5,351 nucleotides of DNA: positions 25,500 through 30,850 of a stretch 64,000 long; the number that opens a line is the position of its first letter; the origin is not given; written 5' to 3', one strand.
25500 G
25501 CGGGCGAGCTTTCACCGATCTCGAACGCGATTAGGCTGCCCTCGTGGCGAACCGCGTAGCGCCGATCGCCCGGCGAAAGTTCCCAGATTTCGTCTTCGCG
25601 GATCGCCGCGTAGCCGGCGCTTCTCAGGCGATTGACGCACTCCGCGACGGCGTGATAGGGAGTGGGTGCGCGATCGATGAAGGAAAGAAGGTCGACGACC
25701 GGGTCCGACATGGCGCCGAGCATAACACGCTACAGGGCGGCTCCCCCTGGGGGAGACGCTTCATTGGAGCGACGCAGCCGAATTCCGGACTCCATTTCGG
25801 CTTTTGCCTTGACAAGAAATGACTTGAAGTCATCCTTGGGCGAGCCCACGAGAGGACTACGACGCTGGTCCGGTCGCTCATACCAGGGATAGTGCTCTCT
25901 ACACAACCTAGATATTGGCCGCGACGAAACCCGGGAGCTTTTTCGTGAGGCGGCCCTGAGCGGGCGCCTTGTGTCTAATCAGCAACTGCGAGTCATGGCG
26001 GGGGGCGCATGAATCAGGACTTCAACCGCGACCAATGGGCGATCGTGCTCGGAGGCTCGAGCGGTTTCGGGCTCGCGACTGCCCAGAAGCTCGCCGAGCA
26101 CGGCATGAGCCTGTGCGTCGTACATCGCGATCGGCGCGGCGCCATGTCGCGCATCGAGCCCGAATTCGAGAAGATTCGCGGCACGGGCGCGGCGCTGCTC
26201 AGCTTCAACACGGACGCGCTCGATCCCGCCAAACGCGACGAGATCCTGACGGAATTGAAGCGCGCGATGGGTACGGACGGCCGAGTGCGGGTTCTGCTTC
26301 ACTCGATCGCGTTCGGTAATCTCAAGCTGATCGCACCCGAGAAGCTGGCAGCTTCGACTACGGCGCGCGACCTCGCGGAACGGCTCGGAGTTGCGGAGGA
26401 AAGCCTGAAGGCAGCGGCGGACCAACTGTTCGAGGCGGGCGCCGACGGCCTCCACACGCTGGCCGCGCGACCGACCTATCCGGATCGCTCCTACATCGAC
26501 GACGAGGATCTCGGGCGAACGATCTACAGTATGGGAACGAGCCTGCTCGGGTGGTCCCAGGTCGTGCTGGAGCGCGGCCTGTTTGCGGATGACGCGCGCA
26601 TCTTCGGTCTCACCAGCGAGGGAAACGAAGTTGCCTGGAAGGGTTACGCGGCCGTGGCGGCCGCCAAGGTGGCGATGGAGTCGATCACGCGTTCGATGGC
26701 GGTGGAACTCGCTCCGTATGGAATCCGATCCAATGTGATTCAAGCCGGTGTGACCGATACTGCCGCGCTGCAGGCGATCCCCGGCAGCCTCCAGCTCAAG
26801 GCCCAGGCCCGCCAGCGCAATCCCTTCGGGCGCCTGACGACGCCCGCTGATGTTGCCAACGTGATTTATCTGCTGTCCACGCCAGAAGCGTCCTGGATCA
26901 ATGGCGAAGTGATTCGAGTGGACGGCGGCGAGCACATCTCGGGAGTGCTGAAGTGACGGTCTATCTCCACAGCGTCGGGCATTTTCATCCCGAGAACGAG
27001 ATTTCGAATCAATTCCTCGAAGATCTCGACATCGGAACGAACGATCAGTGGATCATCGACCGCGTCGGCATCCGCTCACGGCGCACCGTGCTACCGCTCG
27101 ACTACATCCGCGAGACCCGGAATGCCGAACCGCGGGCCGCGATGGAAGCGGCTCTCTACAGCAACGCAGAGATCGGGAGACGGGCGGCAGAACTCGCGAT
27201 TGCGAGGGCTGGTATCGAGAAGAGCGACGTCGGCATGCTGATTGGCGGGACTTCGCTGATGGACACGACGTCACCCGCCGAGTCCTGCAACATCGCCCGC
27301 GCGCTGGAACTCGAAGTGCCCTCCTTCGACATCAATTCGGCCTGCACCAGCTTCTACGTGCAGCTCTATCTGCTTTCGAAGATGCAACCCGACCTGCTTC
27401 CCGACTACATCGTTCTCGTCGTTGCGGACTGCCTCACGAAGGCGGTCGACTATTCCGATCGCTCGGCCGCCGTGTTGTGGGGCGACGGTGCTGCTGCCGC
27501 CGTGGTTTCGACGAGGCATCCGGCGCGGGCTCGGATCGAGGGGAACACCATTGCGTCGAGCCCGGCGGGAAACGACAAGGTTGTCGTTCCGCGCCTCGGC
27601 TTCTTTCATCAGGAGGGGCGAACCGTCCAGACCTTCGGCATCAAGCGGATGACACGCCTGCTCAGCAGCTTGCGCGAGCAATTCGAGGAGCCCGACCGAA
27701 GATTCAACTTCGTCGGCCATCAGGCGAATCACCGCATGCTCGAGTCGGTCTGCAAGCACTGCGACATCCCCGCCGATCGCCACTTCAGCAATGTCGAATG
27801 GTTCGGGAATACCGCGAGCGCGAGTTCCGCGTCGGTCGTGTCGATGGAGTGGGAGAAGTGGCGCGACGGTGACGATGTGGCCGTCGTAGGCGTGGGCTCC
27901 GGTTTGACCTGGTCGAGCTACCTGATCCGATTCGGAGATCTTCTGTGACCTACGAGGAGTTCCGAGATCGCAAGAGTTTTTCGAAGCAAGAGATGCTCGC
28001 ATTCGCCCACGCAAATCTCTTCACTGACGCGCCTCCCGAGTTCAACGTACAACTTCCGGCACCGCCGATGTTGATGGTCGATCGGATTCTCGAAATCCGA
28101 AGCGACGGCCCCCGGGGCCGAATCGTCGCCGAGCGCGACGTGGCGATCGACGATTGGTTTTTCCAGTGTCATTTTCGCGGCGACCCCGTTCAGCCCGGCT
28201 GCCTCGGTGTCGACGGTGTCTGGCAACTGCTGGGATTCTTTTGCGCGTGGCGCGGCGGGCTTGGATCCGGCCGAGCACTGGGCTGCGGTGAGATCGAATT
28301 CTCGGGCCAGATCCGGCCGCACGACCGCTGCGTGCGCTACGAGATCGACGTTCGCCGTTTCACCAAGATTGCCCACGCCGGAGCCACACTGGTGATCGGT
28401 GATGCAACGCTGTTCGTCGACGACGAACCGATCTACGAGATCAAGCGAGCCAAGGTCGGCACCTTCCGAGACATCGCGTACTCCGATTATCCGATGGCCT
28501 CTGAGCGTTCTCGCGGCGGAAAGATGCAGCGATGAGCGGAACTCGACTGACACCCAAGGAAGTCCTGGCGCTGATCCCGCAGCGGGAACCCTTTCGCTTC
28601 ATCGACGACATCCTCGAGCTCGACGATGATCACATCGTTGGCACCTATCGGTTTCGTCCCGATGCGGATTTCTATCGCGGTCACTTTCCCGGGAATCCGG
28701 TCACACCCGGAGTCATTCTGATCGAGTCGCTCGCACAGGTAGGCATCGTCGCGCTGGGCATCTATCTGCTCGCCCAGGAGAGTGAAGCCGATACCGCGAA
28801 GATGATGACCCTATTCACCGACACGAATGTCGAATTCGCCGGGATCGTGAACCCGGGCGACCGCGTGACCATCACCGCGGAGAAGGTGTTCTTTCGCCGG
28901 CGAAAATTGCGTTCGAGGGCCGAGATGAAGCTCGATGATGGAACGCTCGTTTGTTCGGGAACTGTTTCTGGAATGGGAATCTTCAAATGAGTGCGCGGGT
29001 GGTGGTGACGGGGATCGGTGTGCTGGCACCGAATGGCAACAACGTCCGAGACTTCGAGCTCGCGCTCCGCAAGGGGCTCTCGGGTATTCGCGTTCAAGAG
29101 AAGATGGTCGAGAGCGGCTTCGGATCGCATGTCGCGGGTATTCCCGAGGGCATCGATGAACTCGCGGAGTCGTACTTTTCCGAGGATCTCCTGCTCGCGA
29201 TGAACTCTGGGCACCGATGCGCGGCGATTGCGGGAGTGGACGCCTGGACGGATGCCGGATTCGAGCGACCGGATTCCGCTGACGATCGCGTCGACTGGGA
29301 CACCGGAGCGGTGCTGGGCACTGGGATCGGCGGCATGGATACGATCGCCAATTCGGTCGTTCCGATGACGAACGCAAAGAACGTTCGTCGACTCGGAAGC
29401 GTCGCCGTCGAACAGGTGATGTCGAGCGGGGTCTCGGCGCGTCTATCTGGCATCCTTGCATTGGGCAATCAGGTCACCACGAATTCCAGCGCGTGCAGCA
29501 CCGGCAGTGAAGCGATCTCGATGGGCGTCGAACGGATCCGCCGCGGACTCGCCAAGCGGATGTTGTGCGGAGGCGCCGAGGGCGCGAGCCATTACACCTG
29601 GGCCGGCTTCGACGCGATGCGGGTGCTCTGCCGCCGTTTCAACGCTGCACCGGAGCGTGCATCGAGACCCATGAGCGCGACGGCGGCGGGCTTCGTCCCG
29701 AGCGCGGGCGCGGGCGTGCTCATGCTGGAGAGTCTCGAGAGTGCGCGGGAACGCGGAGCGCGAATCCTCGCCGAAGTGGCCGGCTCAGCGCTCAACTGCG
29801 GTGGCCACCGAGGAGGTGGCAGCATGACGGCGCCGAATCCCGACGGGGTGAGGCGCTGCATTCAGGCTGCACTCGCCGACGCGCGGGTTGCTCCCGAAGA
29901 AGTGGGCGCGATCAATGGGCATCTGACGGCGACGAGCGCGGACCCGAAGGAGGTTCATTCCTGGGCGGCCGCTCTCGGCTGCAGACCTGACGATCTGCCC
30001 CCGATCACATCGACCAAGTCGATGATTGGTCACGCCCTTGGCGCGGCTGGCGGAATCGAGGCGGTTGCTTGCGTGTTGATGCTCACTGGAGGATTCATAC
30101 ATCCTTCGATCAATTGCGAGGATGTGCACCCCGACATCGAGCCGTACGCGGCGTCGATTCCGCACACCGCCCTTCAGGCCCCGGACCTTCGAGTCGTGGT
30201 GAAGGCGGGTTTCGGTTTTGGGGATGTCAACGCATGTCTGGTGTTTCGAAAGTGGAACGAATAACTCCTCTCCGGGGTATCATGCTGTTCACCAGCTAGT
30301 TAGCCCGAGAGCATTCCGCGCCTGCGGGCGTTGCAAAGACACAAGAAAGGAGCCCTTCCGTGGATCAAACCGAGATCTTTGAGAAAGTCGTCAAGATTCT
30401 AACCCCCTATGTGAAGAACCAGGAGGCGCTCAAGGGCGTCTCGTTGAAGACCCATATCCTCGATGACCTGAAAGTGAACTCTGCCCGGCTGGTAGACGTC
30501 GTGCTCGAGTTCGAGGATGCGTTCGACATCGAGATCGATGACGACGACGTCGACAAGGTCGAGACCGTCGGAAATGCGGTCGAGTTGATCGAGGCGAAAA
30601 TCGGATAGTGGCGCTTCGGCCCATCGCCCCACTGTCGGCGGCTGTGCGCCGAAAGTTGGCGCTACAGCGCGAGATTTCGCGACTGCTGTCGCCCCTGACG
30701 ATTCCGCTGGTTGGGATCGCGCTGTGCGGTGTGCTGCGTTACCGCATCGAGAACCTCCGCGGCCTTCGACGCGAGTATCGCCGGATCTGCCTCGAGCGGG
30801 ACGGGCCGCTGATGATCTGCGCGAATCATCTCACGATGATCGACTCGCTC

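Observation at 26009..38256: Self-contained, translationally coupled type II FAS-like operon with its own ACP, PPTase, acyltransferase, giant carboxylase and TetR regulator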

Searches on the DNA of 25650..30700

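Call 70: search_rna_families(source=window, start=25650, end=30700, threshold=evalue, max_evalue=1)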
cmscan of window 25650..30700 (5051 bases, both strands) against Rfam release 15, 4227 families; matches with E-value up to 1: 2.
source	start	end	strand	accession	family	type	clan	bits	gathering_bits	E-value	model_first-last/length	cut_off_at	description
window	26127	26202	+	RF03403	mir-5366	Gene; miRNA;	-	25.9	73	0.033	1-71/71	no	mir-5366 microRNA precursor family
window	26177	26230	-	RF03449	mir-6827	Gene; miRNA;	-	24.5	80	0.14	1-55/55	no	mir-6827 microRNA precursor family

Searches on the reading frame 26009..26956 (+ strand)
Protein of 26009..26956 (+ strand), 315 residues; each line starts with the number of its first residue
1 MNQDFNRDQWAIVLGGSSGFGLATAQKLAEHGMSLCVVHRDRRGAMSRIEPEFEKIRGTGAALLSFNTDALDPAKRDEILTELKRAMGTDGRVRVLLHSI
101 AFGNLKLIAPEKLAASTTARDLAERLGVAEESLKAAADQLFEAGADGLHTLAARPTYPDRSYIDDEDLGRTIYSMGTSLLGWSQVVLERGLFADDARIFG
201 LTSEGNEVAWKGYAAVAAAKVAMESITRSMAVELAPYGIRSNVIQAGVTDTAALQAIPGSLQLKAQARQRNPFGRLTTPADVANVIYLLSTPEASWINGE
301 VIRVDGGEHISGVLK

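Call 3: search_protein_families(library=pfam, proteins=[window:26009-26956:+])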
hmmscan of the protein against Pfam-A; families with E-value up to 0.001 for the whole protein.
window:26009-26956:+ (315 aa): 5 families
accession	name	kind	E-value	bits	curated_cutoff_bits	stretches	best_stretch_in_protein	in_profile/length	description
PF13561.12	adh_short_C2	-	4e-41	141.6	27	2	147-308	74-235/236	Enoyl-(Acyl carrier protein) reductase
PF00106.31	adh_short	-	1.2e-19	71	26.6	2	143-256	76-189/195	short chain dehydrogenase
PF23441.1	SDR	-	2.8e-05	24.1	27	0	207-307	154-254/258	SDR-like rossmann domain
PF08659.16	KR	-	9.1e-05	22.9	22.6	0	12-87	4-79/180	KR domain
PF12241.14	Enoyl_reductase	-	0.00042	20.2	22.1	0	59-258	20-201/236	Trans-2-enoyl-CoA reductase catalytic region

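Call 4: search_protein_families(library=ncbifam, proteins=[window:26009-26956:+], max_evalue=0.01)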
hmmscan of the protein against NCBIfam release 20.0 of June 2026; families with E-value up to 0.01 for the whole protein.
window:26009-26956:+ (315 aa): 211 families (the best 25 are shown)
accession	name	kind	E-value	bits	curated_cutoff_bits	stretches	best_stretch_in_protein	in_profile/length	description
NF005975.0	PRK08063.1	equivalog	3.5e-36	124.8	328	2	194-308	132-246/250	enoyl-[acyl-carrier-protein] reductase FabL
NF005559.1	PRK07231.1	subfamily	3.7e-34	118.3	215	2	177-308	114-247/249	glucose 1-dehydrogenase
NF009466.0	PRK12826.1-2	subfamily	5e-26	91.7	222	2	193-309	131-245/248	3-oxoacyl-ACP reductase FabG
NF005067.0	PRK06484.1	equivalog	6.6e-26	90.9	713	2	198-308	400-511/524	short chain dehydrogenase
NF004778.0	PRK06124.1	equivalog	4.9e-25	88.4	303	2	193-308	137-252/256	SDR family oxidoreductase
NF004791.0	PRK06138.1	equivalog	6.2e-25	87.9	312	2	197-310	134-251/252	SDR family oxidoreductase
NF052558.1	MBtsdlDhBudC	equivalog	1.3e-24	87.1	270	2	212-309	145-242/250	meso-2,3-butanediol dehydrogenase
NF004197.0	PRK05653.1-1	equivalog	1.6e-23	83.6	332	1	165-308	105-246/249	3-oxoacyl-ACP reductase FabG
NF009468.0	PRK12826.1-4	equivalog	2.7e-23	83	318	2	204-309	145-248/256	SDR family oxidoreductase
TIGR01830.1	3oxo_ACP_reduc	equivalog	2.7e-23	82.9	297.75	2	202-307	134-237/239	3-oxoacyl-[acyl-carrier-protein] reductase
NF053701.1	CsHdxCHCADhChcB2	equivalog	3.3e-23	82.5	350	1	208-307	144-241/245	cis-4-hydroxycyclohexanecarboxylate dehydrogenase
NF005752.0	PRK07576.1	subfamily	3.7e-23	82.2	321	2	193-312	134-254/271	SDR family oxidoreductase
NF006267.0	PRK08416.1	equivalog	4.1e-23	82.3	369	1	197-308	146-257/260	enoyl-ACP reductase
NF005873.0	PRK07814.1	equivalog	5.3e-23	81.8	346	2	194-307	138-250/263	SDR family oxidoreductase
NF004198.0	PRK05653.1-3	equivalog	1e-22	80.8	296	1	203-310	143-248/248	3-oxoacyl-ACP reductase FabG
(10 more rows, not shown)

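Call 36: search_solved_structures(query=window:26009-26956:+, max_evalue=1e-8, show_alignments=2)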
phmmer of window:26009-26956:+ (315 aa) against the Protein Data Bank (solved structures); distinct sequences matched with E-value up to 1e-8: 279 (the best 60 are shown).
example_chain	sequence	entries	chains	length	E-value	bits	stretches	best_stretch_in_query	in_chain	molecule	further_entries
3oic_A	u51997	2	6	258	7.5e-22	81.2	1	198-309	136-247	Enoyl-[acyl-carrier-protein] reductase [NADPH]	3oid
1ulu_A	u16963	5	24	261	1.1e-20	77.5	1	195-313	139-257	enoyl-acyl carrier protein reductase | ENOYL-[ACYL CARRIER PROTEIN] REDUCTASE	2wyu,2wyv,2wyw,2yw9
8hde_A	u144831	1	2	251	8.5e-17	64.6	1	193-307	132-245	7-alpha-hydroxysteroid dehydrogenase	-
5thq_G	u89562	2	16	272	8.5e-17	64.6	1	190-307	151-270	3-oxoacyl-ACP reductase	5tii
8hdn_A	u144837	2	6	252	8.7e-17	64.6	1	193-307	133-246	7-alpha-hydroxysteroid dehydrogenase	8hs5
3gaf_A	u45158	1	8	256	1e-16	64.4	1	193-307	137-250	7-ALPHA-HYDROXYSTEROID DEHYDROGENASE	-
8hs9_E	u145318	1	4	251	1e-16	64.4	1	193-307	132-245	7-alpha-hydroxysteroid dehydrogenase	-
8hdi_A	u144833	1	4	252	1.1e-16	64.3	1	193-307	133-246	7-alpha-hydroxysteroid dehydrogenase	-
8hs6_A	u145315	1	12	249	1.2e-16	64.2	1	193-307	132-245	7-alpha-hydroxysteroid dehydrogenase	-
1vl8_A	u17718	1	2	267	1.2e-16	64.2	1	206-307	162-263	Gluconate 5-dehydrogenase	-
8hs4_A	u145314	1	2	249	1.4e-16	64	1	193-307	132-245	7-alpha-hydroxysteroid dehydrogenase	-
8hsa_G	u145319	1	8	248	1.4e-16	63.9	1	196-307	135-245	7-alpha-hydroxysteroid dehydrogenase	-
8hax_A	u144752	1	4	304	1.9e-16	63.5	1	194-307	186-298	7-alpha-hydroxysteroid dehydrogenase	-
3imf_A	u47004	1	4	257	5.3e-16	62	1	211-310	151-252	Short chain dehydrogenase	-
2hq1_A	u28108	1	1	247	1.1e-15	61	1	194-307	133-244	Glucose/ribitol dehydrogenase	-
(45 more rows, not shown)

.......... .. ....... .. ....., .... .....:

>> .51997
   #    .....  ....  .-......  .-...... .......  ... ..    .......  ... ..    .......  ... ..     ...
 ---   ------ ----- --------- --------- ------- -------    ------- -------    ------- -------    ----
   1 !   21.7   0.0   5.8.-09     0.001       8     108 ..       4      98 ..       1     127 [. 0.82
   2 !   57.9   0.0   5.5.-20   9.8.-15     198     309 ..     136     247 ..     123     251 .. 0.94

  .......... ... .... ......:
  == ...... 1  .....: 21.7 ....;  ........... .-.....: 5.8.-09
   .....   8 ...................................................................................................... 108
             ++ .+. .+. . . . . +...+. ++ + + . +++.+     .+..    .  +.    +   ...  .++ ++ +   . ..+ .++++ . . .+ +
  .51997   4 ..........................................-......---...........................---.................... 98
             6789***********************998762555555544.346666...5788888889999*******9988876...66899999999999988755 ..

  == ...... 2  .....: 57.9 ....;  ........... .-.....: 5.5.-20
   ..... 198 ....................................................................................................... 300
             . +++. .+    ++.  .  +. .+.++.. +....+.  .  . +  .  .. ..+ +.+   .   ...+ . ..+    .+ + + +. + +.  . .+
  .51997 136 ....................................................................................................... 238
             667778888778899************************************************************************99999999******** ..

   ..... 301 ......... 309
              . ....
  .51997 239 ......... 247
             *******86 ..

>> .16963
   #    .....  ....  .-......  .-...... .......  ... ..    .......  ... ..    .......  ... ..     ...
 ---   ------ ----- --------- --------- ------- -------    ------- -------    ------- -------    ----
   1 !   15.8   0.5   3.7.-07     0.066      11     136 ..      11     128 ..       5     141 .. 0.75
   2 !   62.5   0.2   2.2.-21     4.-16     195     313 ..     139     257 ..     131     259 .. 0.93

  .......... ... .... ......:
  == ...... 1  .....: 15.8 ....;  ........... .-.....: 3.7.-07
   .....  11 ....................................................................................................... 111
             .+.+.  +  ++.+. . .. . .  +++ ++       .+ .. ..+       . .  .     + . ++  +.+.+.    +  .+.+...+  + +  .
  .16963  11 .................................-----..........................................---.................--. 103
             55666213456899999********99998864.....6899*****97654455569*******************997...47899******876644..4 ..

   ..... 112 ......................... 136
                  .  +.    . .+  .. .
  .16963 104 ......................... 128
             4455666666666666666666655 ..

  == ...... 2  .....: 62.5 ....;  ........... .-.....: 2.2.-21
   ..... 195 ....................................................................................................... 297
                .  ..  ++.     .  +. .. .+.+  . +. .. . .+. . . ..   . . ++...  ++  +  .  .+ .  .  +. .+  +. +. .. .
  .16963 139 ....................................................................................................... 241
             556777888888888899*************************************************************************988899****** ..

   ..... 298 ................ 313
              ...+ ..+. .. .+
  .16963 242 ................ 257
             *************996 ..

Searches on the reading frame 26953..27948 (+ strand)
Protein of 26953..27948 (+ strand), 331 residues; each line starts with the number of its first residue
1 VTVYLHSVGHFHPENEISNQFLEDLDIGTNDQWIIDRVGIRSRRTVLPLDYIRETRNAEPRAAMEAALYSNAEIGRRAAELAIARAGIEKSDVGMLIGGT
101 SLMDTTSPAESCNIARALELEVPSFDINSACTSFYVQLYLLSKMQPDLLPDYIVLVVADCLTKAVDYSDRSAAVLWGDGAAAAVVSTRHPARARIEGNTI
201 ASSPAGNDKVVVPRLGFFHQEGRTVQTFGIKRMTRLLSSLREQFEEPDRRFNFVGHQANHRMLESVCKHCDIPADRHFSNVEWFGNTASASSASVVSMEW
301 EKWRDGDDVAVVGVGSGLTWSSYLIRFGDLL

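Call 3: search_protein_families(library=pfam, proteins=[window:26953-27948:+])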
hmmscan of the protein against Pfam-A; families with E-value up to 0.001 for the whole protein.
window:26953-27948:+ (331 aa): 2 families
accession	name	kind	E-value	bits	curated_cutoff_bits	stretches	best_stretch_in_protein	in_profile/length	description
PF08541.16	ACP_syn_III_C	-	4e-18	65.8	26.6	1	253-326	14-89/90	3-Oxoacyl-[acyl-carrier-protein (ACP)] synthase III C terminal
PF08545.16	ACP_syn_III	-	3.8e-14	52.8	24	1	125-196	1-72/80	3-Oxoacyl-[acyl-carrier-protein (ACP)] synthase III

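Call 4: search_protein_families(library=ncbifam, proteins=[window:26953-27948:+], max_evalue=0.01)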
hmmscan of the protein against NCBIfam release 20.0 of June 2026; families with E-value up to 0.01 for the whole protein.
window:26953-27948:+ (331 aa): 15 families
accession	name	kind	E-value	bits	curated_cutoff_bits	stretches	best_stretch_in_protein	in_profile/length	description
NF006829.0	PRK09352.1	subfamily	2e-55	188.1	249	1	3-327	5-321/322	beta-ketoacyl-ACP synthase 3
TIGR00747.1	fabH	subfamily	6.9e-46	156.8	292.1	1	1-327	1-322/322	beta-ketoacyl-ACP synthase III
NF004623.0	PRK05963.1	equivalog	3.6e-33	115.2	437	1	5-326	8-327/328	beta-ketoacyl-ACP synthase III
NF005703.0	PRK07515.1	equivalog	9.5e-22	77.4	304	1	15-326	51-371/373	beta-ketoacyl-ACP synthase III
NF006720.0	PRK09258.1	equivalog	1e-21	77.7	285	2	166-319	173-330/338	3-oxoacyl-ACP synthase III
NF005541.0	PRK07204.1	equivalog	1.4e-20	73.9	402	1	72-324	53-326/329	beta-ketoacyl-ACP synthase III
NF009519.0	PRK12880.1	equivalog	7.5e-11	41.9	436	1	72-216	61-203/353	beta-ketoacyl-ACP synthase III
NF005308.0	PRK06840.1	equivalog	8.4e-09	34.9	315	1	70-216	52-202/339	3-oxoacyl-ACP synthase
NF005293.2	PRK06816.1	subfamily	2.4e-07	30.1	450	1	3-129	1-117/378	StlD/DarB family beta-ketosynthase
NF003274.0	PRK04262.1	equivalog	3.2e-07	29.7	244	1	73-326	53-307/347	hydroxymethylglutaryl-CoA synthase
NF053539.1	resorcinol_DarB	exception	1.1e-05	24.8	550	1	2-130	2-119/377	dialkylresorcinol biosynthesis protein DarB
NF042429.2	DHPHCoAsyn_DpgA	equivalog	0.00033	19.7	425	1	33-191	31-196/350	3,5-dihydroxyphenylacetyl-CoA synthase DpgA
TIGR01930.1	AcCoA-C-Actrans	subfamily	0.0024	16.9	240.55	1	70-133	20-85/385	acetyl-CoA C-acyltransferase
TIGR01835.1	HMG-CoA-S_prok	equivalog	0.0075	15.1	360.35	0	77-197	55-171/382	hydroxymethylglutaryl-CoA synthase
NF006160.0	PRK08304.1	subfamily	0.0099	14.5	402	0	73-143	58-123/337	stage V sporulation protein AD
